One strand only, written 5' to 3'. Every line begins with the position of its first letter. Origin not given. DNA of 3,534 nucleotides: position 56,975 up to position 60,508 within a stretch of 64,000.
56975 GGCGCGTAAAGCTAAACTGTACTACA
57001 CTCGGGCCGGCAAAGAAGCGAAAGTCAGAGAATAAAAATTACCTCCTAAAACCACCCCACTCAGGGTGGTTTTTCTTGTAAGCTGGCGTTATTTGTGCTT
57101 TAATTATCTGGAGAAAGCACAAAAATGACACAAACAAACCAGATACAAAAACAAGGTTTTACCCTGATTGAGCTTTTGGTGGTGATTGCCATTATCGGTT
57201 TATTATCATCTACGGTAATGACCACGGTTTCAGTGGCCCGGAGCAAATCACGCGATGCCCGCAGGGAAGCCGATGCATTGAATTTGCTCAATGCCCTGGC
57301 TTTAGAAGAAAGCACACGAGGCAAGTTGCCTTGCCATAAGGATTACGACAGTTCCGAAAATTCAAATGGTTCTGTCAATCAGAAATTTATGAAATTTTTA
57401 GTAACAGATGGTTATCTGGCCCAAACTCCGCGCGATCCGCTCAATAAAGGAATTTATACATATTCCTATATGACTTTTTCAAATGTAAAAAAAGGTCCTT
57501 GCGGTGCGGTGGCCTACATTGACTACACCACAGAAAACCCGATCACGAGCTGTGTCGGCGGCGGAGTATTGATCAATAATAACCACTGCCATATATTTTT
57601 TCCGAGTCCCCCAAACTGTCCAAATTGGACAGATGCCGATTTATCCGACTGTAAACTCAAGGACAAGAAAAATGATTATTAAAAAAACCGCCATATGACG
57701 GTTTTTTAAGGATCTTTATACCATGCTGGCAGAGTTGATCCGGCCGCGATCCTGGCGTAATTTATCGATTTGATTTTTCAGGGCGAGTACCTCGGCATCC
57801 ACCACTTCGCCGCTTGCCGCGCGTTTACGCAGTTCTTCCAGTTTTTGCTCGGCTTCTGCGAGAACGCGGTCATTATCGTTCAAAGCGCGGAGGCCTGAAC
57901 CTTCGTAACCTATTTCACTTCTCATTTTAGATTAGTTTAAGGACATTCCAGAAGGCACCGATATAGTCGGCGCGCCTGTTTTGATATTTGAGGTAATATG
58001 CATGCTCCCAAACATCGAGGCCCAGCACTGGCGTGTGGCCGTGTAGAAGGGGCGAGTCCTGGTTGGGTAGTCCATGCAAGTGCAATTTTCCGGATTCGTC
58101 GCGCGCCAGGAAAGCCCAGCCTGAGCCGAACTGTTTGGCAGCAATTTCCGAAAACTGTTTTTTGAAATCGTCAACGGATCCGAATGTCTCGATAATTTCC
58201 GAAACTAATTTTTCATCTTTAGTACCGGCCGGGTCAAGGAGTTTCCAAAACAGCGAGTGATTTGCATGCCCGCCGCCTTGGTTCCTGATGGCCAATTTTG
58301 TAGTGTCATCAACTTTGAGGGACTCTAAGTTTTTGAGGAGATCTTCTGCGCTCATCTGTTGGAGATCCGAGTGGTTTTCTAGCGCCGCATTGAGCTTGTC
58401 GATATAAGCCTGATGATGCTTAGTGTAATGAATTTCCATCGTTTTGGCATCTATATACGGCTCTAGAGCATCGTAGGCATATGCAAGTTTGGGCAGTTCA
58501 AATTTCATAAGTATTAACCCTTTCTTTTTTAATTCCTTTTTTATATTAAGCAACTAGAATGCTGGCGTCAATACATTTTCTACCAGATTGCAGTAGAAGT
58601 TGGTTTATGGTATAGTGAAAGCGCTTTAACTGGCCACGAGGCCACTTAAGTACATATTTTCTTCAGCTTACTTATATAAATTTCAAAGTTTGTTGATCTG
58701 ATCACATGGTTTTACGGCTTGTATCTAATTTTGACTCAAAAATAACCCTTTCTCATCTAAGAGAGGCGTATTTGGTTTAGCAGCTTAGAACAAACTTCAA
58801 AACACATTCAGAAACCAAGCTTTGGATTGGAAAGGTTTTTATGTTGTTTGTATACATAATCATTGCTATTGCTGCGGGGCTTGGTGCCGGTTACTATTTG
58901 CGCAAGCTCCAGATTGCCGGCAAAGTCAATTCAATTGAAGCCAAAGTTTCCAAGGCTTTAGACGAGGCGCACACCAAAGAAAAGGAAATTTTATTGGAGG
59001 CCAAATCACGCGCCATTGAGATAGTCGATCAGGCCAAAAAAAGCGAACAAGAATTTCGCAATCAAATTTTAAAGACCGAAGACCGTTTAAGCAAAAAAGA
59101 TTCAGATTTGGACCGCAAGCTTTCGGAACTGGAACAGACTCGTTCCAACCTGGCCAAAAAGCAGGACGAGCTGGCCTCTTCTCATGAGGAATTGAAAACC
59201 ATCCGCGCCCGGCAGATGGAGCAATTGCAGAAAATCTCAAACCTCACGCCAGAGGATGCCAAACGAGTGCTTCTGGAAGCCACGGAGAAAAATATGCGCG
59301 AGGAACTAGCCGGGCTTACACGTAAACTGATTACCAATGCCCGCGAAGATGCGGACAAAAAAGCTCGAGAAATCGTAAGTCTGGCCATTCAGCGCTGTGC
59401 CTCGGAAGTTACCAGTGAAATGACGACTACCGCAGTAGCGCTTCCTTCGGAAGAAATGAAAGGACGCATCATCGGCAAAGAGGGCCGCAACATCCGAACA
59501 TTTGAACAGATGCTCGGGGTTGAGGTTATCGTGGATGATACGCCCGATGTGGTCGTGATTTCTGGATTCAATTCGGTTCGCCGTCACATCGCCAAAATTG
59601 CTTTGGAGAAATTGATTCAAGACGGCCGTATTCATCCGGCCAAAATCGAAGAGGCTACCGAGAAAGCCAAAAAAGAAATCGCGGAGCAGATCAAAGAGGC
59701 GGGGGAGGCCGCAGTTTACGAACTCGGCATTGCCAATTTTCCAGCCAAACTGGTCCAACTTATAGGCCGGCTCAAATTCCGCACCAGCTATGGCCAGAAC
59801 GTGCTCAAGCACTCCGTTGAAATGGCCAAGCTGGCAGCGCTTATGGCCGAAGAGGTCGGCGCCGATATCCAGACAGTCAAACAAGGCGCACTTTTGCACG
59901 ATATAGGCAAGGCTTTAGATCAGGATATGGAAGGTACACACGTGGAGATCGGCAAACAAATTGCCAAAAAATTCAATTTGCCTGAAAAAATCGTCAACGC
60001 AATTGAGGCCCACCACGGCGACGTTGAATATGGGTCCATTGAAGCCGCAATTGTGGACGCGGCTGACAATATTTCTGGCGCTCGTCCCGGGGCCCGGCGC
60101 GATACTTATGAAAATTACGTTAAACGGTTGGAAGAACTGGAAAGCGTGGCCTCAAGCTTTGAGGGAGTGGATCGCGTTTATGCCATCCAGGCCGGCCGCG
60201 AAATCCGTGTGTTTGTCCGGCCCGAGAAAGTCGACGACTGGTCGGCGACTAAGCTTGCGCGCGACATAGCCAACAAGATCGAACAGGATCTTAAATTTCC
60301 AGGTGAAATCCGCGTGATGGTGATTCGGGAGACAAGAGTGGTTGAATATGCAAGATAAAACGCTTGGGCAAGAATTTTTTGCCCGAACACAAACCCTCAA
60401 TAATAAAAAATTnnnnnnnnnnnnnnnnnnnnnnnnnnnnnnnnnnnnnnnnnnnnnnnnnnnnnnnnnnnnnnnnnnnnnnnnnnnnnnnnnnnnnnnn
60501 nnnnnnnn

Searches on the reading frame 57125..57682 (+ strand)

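Call 89: search_protein_families(library=pfam, proteins=[window:57125-57682:+], max_evalue=0.01)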
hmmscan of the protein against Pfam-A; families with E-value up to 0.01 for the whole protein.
window:57125-57682:+ (185 aa): 1 family
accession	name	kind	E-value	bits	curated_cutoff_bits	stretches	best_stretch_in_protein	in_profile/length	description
PF07963.17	N_methyl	-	5.4e-08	32.5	21.2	1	9-31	4-26/27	Prokaryotic N-terminal methylation motif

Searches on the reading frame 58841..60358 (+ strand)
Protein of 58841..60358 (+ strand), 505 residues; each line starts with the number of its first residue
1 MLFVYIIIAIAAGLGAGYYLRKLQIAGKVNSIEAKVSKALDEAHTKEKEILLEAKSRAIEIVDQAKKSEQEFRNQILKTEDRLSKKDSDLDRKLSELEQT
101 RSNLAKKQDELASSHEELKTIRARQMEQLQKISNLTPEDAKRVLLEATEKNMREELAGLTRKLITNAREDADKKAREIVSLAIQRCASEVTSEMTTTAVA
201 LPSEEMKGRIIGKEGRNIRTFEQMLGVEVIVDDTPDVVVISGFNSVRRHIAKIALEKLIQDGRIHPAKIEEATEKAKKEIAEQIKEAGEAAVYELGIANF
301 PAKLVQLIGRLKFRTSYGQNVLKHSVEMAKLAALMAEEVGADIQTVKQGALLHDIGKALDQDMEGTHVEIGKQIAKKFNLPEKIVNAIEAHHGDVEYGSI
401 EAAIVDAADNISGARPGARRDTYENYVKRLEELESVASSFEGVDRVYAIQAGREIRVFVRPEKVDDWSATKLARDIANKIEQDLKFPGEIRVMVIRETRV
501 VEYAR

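Call 99: search_protein_families(library=pfam, proteins=[window:58841-60358:+], max_evalue=0.00001)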
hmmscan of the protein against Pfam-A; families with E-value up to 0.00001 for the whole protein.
window:58841-60358:+ (505 aa): 4 families
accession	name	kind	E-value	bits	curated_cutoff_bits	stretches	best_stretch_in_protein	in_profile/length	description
PF12072.13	RNase_Y_N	-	3.6e-37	128.2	32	1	2-189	2-200/201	RNase Y N-terminal region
PF01966.28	HD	-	1.3e-19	71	22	1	321-412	1-114/116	HD domain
PF08668.18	HDOD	-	6.7e-08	32.7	22.9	0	364-392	166-194/196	HDOD domain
PF00013.35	KH_1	-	1.4e-07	31.6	21.5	1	202-255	7-64/66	KH domain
